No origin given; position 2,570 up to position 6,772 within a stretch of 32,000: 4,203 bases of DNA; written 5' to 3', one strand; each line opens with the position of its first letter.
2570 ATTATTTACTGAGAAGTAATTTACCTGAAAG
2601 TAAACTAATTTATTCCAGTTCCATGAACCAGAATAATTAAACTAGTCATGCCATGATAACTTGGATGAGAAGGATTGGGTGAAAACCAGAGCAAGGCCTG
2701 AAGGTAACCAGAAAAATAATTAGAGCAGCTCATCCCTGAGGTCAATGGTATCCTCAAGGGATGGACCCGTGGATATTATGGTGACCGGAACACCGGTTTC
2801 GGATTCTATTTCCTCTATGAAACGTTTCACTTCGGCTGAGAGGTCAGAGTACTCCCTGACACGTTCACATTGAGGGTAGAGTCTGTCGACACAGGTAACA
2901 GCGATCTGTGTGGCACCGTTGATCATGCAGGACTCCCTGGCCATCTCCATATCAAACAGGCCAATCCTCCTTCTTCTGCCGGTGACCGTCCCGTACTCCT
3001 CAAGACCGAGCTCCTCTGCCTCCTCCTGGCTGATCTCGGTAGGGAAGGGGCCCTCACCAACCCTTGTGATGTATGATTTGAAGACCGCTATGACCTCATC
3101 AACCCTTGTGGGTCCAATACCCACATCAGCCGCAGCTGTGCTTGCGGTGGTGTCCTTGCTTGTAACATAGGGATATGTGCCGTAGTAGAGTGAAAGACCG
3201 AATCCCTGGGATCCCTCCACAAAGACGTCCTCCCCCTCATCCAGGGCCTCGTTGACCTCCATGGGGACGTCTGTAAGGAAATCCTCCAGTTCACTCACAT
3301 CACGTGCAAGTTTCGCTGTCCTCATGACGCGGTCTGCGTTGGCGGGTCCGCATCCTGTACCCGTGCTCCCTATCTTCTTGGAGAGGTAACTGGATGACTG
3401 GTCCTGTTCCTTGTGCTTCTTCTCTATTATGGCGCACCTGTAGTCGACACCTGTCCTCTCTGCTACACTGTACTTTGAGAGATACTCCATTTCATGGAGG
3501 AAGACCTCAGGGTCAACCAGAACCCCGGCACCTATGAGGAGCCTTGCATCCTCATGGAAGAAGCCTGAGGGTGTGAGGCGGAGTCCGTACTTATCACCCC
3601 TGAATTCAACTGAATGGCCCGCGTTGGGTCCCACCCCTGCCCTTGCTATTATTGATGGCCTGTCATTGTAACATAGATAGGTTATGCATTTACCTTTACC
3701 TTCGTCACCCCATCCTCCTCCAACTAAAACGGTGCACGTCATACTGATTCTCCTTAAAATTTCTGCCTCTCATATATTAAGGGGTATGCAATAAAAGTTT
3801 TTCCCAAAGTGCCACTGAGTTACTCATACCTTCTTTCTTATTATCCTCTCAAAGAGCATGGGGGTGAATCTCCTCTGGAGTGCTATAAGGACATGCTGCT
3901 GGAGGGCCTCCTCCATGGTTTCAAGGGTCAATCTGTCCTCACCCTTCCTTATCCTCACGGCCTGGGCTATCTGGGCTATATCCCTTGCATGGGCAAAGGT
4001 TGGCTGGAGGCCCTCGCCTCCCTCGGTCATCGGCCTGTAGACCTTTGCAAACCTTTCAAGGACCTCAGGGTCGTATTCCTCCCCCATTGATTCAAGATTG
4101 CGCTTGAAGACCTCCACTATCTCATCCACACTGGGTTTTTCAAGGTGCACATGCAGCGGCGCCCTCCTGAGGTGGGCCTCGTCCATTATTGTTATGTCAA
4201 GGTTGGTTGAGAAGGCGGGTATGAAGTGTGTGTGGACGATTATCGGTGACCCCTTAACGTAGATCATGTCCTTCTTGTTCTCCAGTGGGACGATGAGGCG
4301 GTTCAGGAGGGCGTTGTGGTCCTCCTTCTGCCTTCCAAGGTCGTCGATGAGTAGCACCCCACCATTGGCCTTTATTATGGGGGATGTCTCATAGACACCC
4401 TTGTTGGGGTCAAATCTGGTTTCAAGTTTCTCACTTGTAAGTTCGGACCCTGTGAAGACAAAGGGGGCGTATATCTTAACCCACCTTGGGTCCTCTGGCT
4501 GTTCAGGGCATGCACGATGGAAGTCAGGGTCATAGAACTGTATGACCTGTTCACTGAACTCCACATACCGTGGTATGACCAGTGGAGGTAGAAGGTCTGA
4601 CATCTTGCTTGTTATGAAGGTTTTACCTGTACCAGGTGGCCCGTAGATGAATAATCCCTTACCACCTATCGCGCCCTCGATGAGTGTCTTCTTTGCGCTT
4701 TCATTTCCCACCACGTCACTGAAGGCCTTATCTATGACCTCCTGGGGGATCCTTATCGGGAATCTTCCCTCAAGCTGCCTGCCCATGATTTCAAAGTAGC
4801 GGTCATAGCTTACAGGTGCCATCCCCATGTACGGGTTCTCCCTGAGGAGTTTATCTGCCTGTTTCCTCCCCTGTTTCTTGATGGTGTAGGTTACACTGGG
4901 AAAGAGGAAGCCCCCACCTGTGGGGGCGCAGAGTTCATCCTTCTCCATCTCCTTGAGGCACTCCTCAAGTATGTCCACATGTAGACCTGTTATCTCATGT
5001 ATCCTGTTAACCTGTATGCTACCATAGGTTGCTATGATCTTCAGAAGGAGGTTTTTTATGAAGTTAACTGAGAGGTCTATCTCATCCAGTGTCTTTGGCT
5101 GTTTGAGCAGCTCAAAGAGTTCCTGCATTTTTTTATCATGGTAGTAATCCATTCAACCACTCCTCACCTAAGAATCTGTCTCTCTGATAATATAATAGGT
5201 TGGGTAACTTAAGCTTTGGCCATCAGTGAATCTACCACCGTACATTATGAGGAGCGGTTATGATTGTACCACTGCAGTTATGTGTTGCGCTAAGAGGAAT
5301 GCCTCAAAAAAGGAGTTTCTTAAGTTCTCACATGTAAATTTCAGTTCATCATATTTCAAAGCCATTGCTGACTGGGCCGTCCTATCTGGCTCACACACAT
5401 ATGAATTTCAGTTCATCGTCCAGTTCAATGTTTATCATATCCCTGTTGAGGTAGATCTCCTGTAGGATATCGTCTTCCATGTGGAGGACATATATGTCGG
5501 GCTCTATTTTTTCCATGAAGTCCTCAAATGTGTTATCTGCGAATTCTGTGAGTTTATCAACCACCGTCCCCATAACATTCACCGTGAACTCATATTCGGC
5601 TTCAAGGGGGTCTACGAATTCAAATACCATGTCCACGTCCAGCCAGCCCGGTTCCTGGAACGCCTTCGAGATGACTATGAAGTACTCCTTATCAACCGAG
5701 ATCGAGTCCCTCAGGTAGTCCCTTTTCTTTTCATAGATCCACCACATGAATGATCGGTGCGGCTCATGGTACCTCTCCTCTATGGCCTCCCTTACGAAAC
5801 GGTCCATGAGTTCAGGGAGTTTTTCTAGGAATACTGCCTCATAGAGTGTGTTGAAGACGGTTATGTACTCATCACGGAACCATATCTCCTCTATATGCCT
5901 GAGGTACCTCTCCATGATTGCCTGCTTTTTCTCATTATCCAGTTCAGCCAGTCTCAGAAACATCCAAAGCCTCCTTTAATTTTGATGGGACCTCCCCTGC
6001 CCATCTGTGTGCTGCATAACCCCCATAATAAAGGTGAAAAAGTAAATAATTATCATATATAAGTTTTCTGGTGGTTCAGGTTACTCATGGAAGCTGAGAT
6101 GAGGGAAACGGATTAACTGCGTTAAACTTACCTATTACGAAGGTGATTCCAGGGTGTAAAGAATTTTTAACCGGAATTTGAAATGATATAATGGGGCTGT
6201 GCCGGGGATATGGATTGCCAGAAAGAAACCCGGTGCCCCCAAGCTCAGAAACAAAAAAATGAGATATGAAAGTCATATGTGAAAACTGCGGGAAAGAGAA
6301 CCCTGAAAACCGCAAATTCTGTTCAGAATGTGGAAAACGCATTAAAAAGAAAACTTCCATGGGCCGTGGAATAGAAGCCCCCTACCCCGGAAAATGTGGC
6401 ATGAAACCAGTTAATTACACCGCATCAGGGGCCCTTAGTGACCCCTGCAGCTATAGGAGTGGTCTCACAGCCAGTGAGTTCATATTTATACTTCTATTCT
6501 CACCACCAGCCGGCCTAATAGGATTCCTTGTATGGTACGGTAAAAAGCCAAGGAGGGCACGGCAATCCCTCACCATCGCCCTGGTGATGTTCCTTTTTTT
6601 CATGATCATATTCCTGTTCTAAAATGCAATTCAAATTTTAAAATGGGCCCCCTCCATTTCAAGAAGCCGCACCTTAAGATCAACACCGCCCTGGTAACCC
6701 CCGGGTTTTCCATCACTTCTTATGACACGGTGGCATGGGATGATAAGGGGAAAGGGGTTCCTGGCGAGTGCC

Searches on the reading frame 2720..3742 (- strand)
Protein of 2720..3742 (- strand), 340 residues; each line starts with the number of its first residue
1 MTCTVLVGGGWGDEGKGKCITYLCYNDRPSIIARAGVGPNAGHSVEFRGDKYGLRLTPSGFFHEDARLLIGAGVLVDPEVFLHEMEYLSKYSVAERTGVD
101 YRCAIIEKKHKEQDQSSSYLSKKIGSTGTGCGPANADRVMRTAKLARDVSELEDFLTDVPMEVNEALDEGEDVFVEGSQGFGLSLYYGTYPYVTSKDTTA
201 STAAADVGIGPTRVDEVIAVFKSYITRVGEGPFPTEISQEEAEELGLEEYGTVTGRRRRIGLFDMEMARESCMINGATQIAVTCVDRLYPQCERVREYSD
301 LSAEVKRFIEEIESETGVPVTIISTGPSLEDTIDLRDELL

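Call 43: search_protein_families(library=pfam, proteins=[window:2720-3742:-], max_evalue=0.001)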
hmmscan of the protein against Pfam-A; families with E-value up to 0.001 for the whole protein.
window:2720-3742:- (340 aa): 1 family
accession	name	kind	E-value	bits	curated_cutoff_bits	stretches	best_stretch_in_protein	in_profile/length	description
PF00709.27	Adenylsucc_synt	-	3e-89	300.1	27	3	148-288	187-329/416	Adenylosuccinate synthetase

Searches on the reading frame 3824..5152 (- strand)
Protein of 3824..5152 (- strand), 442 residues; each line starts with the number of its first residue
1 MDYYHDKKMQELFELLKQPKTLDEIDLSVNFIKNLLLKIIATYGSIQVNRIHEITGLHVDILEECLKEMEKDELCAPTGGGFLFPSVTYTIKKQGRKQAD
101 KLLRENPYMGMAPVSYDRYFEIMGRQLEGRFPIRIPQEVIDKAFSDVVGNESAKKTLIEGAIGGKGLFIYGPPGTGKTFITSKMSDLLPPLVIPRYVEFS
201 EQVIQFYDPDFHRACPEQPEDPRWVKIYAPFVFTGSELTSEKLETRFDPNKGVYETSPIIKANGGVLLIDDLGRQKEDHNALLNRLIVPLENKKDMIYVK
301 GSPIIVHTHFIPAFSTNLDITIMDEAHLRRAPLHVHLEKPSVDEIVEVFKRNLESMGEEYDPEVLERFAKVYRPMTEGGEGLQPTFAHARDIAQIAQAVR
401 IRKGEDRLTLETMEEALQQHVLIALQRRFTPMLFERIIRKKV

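Call 43: search_protein_families(library=pfam, proteins=[window:3824-5152:-], max_evalue=0.001)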
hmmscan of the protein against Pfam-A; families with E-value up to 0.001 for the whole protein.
window:3824-5152:- (442 aa): 2 families
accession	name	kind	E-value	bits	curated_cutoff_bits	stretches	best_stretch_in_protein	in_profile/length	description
PF01078.27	Mg_chelatase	-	5e-11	42.8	20.3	1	144-200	2-58/207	Magnesium chelatase, subunit ChlI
PF07728.20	AAA_5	-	0.0006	20.3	22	0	167-188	2-23/139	AAA domain (dynein-related subfamily)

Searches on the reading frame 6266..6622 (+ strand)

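Call 43: search_protein_families(library=pfam, proteins=[window:6266-6622:+], max_evalue=0.001)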
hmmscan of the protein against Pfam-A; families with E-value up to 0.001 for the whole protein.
window:6266-6622:+ (118 aa): 2 families
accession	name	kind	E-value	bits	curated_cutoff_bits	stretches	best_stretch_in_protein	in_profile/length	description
PF13240.11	Zn_Ribbon_1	-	7.8e-08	32.3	25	1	5-25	2-22/23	zinc-ribbon domain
PF12773.13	DZR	-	2.8e-05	24.6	27.3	1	5-27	1-23/45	Double zinc ribbon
